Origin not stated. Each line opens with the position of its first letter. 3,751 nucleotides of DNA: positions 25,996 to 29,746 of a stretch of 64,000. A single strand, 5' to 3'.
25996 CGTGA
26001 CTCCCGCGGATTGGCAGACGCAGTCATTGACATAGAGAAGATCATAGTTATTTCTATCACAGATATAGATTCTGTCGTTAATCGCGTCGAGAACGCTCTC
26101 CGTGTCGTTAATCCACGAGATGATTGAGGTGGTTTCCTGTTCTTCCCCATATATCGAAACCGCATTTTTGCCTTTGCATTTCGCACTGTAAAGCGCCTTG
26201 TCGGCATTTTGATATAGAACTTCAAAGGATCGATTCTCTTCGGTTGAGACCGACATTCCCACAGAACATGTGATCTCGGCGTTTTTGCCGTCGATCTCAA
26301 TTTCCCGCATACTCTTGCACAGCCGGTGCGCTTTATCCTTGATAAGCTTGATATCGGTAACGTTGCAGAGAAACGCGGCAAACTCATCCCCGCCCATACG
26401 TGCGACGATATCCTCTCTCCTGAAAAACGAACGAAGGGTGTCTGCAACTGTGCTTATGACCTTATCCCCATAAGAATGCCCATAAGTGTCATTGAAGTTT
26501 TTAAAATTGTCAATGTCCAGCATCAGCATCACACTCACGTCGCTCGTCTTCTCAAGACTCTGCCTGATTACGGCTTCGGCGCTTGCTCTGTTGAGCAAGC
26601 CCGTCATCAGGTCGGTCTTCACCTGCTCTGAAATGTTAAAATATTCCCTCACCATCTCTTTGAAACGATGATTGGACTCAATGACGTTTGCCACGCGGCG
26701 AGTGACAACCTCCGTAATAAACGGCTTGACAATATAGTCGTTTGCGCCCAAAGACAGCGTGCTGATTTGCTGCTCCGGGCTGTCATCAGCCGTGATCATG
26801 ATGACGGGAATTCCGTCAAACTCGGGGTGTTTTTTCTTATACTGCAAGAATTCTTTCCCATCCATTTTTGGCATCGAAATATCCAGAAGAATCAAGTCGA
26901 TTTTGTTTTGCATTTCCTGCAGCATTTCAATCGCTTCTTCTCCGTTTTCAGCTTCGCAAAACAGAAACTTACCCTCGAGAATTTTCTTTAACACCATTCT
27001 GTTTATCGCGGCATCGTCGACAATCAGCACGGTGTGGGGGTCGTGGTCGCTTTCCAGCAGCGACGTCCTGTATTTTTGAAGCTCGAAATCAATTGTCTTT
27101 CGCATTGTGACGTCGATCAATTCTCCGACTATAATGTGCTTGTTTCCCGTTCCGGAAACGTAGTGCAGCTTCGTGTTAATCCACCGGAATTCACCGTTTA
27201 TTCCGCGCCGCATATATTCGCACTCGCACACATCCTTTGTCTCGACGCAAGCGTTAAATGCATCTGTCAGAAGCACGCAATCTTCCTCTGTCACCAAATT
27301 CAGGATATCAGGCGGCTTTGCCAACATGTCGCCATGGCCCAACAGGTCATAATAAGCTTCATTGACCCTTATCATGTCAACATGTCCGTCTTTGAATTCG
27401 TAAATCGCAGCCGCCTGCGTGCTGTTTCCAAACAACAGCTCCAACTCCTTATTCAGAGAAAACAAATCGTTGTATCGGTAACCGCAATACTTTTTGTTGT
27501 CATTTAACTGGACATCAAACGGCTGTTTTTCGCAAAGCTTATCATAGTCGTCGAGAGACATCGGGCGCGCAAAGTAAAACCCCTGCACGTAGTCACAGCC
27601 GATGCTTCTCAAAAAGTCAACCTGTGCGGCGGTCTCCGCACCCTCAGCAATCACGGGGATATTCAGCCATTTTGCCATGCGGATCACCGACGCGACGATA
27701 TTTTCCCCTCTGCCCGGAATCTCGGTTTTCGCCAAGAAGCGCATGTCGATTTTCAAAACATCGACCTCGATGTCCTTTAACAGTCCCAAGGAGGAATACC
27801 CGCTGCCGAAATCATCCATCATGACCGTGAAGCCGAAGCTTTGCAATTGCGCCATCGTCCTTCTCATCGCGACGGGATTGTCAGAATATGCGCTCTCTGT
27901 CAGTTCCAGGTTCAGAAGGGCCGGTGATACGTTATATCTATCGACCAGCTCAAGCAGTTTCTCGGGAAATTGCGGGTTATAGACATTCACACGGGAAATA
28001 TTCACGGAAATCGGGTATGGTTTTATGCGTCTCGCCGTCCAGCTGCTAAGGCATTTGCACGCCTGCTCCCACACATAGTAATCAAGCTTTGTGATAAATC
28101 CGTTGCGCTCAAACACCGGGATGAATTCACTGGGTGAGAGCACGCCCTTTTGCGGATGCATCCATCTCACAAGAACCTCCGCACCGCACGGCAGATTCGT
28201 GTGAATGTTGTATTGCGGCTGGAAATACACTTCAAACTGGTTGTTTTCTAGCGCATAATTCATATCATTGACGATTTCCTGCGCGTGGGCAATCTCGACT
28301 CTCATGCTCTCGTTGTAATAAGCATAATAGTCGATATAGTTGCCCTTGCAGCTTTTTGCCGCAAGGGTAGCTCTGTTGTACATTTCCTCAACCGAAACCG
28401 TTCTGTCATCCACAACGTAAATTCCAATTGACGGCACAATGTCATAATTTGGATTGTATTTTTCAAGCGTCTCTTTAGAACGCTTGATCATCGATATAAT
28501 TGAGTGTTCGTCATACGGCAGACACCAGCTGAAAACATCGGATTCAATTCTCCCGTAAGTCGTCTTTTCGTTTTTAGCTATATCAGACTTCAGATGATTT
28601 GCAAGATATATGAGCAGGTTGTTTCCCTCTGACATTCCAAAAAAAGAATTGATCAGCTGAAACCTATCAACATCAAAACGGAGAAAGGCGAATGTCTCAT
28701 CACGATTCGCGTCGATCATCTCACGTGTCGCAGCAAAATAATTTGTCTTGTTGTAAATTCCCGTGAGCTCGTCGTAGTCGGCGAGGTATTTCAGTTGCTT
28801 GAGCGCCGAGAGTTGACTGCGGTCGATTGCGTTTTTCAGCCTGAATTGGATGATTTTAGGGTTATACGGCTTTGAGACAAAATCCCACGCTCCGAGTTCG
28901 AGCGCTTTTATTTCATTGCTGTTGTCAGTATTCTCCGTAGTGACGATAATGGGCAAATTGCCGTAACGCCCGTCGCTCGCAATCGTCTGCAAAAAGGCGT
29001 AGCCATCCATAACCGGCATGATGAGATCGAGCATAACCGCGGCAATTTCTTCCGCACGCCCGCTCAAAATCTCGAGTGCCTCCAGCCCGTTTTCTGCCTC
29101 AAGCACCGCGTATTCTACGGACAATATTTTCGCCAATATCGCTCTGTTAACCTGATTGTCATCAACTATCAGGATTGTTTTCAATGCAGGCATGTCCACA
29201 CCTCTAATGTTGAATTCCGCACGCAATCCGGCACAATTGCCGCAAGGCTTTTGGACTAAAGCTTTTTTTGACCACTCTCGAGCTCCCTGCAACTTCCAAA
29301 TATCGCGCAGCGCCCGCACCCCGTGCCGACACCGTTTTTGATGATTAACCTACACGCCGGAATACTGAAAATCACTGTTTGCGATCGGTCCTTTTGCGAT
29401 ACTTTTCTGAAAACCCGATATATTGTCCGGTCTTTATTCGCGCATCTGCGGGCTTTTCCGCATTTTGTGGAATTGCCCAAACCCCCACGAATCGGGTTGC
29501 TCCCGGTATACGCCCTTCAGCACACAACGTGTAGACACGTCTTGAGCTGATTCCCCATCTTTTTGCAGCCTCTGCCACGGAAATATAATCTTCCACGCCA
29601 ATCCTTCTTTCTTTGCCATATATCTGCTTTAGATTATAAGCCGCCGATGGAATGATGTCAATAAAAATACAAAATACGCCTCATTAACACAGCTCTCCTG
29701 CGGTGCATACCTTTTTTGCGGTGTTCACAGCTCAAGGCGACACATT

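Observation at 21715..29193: Complete His-Asp-His-Asp phosphorelay wired to a bifunctional c-di-GMP enzyme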

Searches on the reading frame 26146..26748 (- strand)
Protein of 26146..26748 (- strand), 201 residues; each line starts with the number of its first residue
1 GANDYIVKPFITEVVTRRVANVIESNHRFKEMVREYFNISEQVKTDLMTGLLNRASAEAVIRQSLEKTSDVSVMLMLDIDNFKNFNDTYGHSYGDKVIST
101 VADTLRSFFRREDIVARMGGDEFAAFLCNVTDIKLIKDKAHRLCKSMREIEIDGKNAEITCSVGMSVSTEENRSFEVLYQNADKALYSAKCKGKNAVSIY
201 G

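Call 70: search_solved_structures(query=window:26146-26748:-, max_evalue=1e-20, show_alignments=5)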
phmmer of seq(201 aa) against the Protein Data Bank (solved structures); distinct sequences matched with E-value up to 1e-20: 13.
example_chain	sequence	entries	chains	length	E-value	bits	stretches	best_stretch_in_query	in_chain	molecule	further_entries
8c05_A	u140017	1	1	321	1.9e-24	89.7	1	23-199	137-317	Sensor domain-containing diguanylate cyclase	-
6zxm_A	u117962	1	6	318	3e-24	89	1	1-197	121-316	Putative GGDEF/response regulator receiver domain protein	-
3i5c_A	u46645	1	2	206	1.4e-23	86.8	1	24-199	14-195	Fusion of General control protein GCN4 and WSPR response regulator protein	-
9t28_A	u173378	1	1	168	5.7e-23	84.9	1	44-199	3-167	diguanylate cyclase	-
3ign_A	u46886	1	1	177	5.9e-23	84.8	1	43-198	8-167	Diguanylate cyclase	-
6zxb_A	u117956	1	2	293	2.1e-22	83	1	1-197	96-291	Putative GGDEF/response regulator receiver domain protein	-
3bre_A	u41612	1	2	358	2.6e-22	82.7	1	39-199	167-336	Probable two-component response regulator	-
6zxc_A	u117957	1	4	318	2.7e-22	82.7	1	1-197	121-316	Putative GGDEF/response regulator receiver domain protein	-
3i5b_A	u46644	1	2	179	2.7e-22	82.6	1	45-199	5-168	WspR response regulator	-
3icl_A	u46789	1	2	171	3.1e-22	82.5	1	46-198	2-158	EAL/GGDEF domain protein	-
4rnh_A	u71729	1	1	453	2.7e-21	79.4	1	46-200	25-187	Motility regulator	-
4rnf_A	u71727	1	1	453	2.7e-21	79.4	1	46-200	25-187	Motility regulator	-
8wcn_A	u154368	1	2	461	5.6e-21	78.4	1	43-199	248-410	Diguanylate cyclase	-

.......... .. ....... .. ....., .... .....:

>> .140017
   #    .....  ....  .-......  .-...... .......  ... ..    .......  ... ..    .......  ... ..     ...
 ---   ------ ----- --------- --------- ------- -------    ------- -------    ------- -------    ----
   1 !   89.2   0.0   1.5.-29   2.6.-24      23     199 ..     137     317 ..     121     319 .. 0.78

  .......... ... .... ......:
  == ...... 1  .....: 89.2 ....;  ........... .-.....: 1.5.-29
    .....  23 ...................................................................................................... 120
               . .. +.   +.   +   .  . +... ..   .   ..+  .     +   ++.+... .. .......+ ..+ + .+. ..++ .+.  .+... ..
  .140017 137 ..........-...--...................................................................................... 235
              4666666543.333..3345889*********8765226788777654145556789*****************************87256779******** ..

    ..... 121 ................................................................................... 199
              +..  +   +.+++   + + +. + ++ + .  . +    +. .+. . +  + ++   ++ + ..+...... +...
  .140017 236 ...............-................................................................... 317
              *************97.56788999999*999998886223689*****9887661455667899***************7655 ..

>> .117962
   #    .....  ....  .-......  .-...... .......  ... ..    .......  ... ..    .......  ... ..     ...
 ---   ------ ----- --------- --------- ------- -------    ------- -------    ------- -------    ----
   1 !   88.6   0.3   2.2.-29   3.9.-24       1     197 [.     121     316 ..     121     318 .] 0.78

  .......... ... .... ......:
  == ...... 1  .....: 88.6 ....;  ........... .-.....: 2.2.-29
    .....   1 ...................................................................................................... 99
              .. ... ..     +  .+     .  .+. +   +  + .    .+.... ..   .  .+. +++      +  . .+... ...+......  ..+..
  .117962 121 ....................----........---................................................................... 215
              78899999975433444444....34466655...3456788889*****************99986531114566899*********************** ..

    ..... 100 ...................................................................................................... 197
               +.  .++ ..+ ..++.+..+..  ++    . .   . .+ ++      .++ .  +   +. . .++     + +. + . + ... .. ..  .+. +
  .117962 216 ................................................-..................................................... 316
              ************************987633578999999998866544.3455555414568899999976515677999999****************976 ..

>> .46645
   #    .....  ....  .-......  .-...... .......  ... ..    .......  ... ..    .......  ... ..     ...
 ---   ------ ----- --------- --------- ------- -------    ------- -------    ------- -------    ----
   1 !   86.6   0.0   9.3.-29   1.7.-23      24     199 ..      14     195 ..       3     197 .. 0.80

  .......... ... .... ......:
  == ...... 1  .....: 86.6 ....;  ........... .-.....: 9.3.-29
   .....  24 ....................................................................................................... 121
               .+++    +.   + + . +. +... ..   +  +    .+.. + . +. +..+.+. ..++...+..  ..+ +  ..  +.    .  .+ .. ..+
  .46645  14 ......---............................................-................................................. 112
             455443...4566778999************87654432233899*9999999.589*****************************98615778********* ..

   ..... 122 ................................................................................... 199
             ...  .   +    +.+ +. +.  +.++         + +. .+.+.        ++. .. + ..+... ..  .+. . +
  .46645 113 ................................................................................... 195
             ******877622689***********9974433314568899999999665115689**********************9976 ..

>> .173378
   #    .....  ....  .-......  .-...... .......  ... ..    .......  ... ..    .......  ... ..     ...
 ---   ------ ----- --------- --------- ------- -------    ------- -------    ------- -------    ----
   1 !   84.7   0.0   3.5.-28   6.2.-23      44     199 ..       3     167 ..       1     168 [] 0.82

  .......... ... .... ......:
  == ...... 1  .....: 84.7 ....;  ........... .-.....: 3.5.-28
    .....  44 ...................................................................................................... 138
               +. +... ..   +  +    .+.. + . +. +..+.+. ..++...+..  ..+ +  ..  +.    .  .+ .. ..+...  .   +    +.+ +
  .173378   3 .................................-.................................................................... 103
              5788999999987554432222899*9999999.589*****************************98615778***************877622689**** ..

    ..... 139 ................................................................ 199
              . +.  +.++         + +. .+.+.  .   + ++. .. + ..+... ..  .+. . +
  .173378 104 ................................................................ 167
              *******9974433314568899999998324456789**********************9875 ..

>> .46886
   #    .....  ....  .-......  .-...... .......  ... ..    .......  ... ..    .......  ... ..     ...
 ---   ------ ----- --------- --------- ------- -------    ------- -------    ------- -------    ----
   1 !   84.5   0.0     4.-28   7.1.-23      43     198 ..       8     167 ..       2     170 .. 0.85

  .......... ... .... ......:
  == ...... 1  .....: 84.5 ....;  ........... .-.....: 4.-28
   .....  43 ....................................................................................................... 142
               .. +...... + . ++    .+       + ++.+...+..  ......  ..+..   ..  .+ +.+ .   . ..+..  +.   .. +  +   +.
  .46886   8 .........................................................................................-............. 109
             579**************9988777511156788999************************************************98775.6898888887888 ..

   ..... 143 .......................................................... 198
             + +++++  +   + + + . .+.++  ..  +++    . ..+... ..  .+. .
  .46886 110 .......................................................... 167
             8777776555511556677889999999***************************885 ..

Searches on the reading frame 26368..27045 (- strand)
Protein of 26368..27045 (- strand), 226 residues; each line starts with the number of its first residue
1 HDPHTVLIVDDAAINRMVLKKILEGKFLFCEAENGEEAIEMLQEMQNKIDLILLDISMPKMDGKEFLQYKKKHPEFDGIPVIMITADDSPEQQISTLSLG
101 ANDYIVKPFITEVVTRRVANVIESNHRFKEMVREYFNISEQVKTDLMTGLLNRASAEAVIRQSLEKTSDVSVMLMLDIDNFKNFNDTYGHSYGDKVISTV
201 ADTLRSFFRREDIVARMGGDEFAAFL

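Call 68: search_solved_structures(query=window:26368-27045:-, max_evalue=1e-15, show_alignments=4)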
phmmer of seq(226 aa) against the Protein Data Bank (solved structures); distinct sequences matched with E-value up to 1e-15: 15.
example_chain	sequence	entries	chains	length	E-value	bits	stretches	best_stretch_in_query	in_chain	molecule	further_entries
9g85_A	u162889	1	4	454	2.3e-32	115.8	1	47-224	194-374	Response regulator PleD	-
9g86_A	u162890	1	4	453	2.4e-32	115.8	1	47-224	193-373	Response regulator PleD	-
2wb4_A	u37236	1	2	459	2.4e-32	115.8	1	47-224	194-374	DIGUANYLATE CYCLASE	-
1w25_A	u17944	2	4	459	2.5e-32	115.7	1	47-224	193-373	STALKED-CELL DIFFERENTIATION CONTROLLING PROTEIN | RESPONSE REGULATOR PLED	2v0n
6zxm_A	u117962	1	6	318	2e-30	109.5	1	5-223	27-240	Putative GGDEF/response regulator receiver domain protein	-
6zxc_A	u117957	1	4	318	1.8e-28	103.1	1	5-223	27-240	Putative GGDEF/response regulator receiver domain protein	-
6zxb_A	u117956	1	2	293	2.1e-28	102.9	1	6-223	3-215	Putative GGDEF/response regulator receiver domain protein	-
3bre_A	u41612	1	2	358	1.6e-23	87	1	6-225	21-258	Probable two-component response regulator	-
3i5a_A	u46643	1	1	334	8e-21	78.2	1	5-225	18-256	Response regulator/GGDEF domain protein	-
9xzo_A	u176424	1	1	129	6.1e-20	75.3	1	6-127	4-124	De novo protein M1X0B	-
6er7_A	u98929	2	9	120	1.4e-16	64.3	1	6-123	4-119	120aa long hypothetical chemotaxis protein (CheY)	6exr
2zwm_A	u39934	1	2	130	2.1e-16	63.7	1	6-120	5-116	Transcriptional regulatory protein yycF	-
3f6p_A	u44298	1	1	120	2.4e-16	63.5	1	6-118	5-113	Transcriptional regulatory protein yycF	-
12aw_A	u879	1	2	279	4.1e-16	62.8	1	2-132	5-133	HYBRID TWO-COMPONENT SYSTEM PROTEIN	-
3t6k_A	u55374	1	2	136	4.3e-16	62.7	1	3-123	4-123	Response regulator receiver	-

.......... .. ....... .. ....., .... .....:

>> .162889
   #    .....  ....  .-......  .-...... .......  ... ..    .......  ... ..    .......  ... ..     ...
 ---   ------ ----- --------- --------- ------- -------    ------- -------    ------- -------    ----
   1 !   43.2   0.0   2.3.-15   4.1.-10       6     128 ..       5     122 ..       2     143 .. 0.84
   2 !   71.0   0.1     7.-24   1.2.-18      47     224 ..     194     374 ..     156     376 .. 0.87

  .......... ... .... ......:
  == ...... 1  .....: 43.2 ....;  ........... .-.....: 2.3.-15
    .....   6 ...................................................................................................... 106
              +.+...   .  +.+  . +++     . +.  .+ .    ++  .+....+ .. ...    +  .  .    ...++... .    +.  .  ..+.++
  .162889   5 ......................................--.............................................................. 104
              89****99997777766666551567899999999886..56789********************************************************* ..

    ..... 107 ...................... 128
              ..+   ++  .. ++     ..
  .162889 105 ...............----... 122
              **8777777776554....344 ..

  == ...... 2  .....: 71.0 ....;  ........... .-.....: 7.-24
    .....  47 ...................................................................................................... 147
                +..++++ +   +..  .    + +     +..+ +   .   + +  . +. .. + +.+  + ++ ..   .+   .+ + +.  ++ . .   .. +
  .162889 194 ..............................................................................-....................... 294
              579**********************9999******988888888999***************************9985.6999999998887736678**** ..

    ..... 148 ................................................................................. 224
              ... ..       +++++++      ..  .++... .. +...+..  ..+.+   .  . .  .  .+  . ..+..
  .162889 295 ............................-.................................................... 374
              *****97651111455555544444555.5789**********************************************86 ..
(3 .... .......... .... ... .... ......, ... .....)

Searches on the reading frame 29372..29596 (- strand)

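Call 43: search_protein_families(library=pfam, proteins=[window:29372-29596:-], max_evalue=0.001)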
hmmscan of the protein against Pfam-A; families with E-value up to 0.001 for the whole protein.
window:29372-29596:- (74 aa): 2 families
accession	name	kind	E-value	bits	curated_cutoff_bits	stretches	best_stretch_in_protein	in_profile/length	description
PF12728.13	HTH_17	-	1e-07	32.5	27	1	4-44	1-40/51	Helix-turn-helix domain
PF20038.5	HTH_59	-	0.00026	21.4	27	1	2-27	5-30/66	Helix-turn-helix domain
